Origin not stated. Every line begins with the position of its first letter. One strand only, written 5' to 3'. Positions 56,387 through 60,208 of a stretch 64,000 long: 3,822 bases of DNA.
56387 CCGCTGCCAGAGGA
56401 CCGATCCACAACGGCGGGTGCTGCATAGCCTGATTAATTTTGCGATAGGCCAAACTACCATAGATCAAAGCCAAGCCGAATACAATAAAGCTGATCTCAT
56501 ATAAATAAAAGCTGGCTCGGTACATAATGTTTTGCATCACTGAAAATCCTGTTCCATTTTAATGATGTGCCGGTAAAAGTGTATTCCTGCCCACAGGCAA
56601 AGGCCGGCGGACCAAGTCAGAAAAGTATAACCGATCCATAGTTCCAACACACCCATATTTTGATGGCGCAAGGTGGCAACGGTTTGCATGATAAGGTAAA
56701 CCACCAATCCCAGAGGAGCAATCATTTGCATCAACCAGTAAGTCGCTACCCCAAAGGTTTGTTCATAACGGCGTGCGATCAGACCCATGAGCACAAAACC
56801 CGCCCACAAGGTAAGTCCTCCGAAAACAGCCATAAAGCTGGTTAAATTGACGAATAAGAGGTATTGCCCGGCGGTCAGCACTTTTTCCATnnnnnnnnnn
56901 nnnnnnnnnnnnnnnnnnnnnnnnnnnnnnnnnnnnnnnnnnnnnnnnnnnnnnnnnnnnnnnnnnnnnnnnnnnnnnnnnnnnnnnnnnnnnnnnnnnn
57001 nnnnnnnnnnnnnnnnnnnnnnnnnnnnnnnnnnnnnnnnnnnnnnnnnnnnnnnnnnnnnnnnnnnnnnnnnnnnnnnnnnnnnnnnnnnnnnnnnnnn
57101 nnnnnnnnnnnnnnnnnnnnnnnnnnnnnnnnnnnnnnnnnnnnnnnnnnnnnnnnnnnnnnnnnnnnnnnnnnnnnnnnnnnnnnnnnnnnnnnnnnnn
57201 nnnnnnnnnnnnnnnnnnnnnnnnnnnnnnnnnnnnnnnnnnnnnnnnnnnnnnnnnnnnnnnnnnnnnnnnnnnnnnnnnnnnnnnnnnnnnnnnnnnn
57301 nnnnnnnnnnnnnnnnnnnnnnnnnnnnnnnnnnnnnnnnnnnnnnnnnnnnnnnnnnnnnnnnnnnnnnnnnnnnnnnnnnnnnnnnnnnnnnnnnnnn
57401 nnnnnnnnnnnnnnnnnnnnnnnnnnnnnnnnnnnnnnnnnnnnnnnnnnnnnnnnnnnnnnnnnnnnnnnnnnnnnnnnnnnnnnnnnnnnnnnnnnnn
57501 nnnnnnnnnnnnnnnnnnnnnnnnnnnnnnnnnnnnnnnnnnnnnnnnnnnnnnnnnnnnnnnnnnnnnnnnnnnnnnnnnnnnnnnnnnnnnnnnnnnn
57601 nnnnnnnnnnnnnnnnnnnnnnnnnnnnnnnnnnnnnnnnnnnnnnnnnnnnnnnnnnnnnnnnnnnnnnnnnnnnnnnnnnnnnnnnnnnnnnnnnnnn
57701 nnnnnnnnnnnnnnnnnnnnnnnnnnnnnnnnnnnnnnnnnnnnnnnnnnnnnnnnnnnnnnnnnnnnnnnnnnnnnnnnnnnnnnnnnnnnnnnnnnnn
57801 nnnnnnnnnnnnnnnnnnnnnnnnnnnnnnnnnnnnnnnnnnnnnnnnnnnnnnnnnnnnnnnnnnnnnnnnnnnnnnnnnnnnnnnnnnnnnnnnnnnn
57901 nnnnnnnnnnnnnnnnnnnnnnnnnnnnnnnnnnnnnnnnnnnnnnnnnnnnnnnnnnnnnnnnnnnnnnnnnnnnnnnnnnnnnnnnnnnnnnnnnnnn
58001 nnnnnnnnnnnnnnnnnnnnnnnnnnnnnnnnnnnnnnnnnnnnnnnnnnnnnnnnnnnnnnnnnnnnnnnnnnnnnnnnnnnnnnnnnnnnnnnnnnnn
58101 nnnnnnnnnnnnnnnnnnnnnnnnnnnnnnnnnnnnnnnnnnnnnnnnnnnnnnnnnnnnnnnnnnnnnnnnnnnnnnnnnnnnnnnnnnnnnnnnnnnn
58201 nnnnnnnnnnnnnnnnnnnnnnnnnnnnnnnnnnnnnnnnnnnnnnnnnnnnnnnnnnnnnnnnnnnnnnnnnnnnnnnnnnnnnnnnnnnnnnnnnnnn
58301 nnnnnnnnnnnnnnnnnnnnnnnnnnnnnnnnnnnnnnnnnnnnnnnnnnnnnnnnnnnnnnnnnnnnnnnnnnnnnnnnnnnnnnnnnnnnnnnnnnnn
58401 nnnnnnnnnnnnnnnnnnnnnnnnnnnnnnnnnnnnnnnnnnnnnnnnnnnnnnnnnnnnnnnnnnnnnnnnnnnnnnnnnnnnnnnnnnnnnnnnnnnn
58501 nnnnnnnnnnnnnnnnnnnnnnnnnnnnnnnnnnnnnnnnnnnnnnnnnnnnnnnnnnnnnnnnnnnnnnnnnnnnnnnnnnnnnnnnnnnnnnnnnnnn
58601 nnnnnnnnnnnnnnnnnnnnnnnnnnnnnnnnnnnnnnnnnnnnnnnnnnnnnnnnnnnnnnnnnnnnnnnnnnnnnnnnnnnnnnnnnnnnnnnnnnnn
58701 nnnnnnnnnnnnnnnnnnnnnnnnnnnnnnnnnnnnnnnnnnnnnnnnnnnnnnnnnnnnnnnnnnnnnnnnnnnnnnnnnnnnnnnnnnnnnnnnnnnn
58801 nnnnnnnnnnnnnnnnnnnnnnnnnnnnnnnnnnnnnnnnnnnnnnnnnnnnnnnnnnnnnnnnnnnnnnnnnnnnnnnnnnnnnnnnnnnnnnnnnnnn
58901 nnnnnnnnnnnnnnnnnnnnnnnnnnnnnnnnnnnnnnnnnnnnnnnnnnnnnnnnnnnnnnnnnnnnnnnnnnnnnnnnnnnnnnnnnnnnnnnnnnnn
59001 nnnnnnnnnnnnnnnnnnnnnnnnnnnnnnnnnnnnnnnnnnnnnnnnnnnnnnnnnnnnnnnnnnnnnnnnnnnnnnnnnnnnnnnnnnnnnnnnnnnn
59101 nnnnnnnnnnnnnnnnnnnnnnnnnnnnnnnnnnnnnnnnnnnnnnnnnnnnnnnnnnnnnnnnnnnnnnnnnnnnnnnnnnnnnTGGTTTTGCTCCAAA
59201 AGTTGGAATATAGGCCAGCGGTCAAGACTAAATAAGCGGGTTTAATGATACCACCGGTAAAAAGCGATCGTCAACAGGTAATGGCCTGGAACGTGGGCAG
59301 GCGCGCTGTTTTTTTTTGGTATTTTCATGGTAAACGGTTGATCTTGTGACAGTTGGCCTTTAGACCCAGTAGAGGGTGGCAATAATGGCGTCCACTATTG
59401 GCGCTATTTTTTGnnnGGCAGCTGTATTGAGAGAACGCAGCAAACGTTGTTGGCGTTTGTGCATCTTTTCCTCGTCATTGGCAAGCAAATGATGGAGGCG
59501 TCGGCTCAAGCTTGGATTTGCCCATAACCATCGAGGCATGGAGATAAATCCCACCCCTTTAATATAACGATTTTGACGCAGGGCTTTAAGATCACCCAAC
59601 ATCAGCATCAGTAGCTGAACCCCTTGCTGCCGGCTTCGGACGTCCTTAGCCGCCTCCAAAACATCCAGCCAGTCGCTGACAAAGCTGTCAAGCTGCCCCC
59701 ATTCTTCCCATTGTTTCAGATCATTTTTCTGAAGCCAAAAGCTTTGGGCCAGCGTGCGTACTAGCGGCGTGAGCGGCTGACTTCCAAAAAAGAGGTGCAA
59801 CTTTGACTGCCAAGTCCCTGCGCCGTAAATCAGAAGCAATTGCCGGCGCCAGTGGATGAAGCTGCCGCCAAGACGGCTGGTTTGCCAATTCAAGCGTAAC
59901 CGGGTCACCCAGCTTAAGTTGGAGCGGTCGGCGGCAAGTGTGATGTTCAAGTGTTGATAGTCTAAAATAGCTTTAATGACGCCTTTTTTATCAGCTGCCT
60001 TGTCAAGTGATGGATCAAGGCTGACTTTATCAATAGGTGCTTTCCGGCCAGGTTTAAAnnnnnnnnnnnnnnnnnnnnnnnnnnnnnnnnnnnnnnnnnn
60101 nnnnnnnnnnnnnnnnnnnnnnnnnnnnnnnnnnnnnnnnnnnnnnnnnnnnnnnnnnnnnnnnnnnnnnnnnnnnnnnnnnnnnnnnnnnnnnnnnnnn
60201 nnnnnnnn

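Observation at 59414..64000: Second giant membrane protein: HExxH site, cyclase-like and RelA/SpoT-like nucleotidyltransferase-like regions, with an AT-rich central core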

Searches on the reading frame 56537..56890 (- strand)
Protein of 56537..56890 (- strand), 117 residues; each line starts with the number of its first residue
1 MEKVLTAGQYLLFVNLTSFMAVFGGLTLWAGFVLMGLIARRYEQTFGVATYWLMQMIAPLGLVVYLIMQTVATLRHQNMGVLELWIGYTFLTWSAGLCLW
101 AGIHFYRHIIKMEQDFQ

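Call 12: search_protein_families(library=pfam, proteins=[window:56537-56890:-], max_evalue=0.001)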
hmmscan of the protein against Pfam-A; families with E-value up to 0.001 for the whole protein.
window:56537-56890:- (117 aa): 0 families

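Call 17: find_encoding_contigs(protein=window:56537-56890:-, flank=10000)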
Protein window:56537-56890:- (117 aa): 1 contig read that carries it; 1 place shown.
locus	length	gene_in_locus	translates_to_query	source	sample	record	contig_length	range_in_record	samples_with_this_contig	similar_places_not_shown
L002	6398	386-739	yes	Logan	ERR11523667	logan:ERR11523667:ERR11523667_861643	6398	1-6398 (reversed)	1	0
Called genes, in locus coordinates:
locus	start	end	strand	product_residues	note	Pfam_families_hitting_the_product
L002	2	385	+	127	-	?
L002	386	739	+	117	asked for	-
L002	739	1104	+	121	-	-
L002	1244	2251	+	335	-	-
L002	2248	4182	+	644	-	PF07719:TPR_2 (faint)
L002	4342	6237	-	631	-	PF00930:DPPIV_N (faint), PF23381:Beta-prop_IFT122_1st (faint), PF26549:Tricorn_N, PF26550:Tricorn_2nd, PF25174:Beta-prop_THOC3 (faint), PF26549:Tricorn_N, PF07676:PD40 (weak), PF26549:Tricorn_N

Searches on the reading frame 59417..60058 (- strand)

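Call 28: search_protein_families(library=pfam, proteins=[window:59417-60058:-], max_evalue=10)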
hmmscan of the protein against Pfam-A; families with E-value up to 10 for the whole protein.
window:59417-60058:- (214 aa): 1 family
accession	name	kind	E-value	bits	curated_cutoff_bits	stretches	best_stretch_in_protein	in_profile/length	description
PF12447.13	DUF3683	-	0.09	13.4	27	1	129-193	26-90/114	Protein of unknown function (DUF3683)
